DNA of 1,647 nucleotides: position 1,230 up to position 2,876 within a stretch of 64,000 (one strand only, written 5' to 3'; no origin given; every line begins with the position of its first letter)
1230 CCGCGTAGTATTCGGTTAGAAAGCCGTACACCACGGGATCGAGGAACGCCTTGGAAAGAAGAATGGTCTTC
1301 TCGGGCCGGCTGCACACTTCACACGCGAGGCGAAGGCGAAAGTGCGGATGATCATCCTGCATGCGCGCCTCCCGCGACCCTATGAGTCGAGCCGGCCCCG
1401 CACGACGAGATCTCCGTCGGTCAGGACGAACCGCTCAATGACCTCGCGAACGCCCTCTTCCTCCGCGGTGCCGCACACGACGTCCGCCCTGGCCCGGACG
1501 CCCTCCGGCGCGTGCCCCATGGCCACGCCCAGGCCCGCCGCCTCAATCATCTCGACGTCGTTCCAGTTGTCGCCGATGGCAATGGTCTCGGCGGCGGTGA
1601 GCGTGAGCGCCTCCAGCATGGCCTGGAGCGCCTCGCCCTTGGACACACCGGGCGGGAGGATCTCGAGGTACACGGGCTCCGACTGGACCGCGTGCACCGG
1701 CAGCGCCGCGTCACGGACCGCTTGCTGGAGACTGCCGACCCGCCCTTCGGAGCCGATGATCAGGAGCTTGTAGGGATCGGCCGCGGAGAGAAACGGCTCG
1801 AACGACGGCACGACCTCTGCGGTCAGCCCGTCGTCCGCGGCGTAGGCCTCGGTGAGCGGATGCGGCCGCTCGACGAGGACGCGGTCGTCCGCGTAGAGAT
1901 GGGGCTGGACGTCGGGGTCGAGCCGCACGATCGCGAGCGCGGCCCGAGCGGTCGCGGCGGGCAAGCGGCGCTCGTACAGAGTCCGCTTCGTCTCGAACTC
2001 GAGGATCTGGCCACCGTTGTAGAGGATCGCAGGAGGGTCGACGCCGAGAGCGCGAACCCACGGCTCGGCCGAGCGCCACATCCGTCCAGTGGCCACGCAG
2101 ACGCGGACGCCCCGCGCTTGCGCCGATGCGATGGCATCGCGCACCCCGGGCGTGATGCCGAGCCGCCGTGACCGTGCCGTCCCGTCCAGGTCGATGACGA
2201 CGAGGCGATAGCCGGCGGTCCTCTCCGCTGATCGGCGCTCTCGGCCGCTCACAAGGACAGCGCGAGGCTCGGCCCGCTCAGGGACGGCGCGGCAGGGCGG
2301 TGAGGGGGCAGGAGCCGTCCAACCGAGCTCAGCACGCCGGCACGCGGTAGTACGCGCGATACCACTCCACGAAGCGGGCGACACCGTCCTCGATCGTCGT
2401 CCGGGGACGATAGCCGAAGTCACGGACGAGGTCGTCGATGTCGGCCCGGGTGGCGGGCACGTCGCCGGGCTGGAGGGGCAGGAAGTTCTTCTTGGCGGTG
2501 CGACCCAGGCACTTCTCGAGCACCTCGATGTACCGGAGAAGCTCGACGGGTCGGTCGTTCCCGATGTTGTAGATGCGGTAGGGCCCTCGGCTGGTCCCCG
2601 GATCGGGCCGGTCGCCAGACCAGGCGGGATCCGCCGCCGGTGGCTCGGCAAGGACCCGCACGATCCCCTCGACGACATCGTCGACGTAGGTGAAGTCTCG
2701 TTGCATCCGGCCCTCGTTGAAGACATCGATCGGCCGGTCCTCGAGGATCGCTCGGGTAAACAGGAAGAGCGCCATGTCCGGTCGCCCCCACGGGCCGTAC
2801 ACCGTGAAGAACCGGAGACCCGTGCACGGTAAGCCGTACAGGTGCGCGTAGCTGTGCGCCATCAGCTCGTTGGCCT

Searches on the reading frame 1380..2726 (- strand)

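Call 37: search_protein_families(library=ncbifam, proteins=[window:1380-2726:-], max_evalue=0.00001)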
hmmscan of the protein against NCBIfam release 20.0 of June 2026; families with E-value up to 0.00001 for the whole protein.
window:1380-2726:- (448 aa): 20 families
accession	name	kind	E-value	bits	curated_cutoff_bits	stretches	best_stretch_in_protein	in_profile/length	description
TIGR00099.1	Cof-subfamily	subfamily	1.5e-51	175.4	137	1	175-430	1-256/256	Cof-type HAD-IIB family hydrolase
NF007821.0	PRK10530.1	equivalog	6.7e-35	120.6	274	2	355-435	192-272/272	pyridoxal phosphatase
NF007806.0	PRK10513.1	equivalog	2e-32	112.7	273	1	174-435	4-269/270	sugar-phosphatase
NF002245.0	PRK01158.1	equivalog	4.7e-26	91.5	198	2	332-435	128-230/233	phosphoglycolate phosphatase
TIGR01487.1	Pglycolate_arch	equivalog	4.7e-22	78.9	122.75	2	354-430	139-215/215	phosphoglycolate phosphatase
TIGR01484.1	HAD-SF-IIB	subfamily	1.4e-21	77.5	41.8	1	175-403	1-221/221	HAD-IIB family hydrolase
NF011705.0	PRK15126.1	equivalog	4.2e-20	72.2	336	1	173-430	2-258/272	HMP-PP phosphatase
NF008213.0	PRK10976.1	equivalog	5.6e-19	68.7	386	1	173-412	2-240/266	sugar/pyridoxal phosphate phosphatase YigL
TIGR01482.1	SPP-subfamily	subfamily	1.3e-18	67.4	107.15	1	338-431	126-222/225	sucrose-phosphate phosphatase subfamily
NF045966.1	YcsE_rel_Pase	equivalog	1.1e-15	57.8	220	1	173-427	2-256/265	YcsE-related riboflavin metabolism phosphatase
TIGR01486.1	HAD-SF-IIB-MPGP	subfamily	5.3e-10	39.1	164.75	0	357-433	172-256/257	mannosyl-3-phosphoglycerate phosphatase family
NF008350.0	PRK11133.1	equivalog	7.1e-09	35.2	413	1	363-426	249-311/324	phosphoserine phosphatase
TIGR00338.1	serB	equivalog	7.2e-09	35.6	144.15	1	362-420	152-209/219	phosphoserine phosphatase SerB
TIGR01670.1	KdsC-phosphatas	subfamily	3.2e-08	33.7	106.95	1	363-436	77-151/154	3-deoxy-D-manno-octulosonate 8-phosphate phosphatase, YrbI family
NF001217.0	PRK00192.1-4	equivalog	6.7e-08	32.4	373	1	174-402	9-222/265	mannosyl-3-phosphoglycerate phosphatase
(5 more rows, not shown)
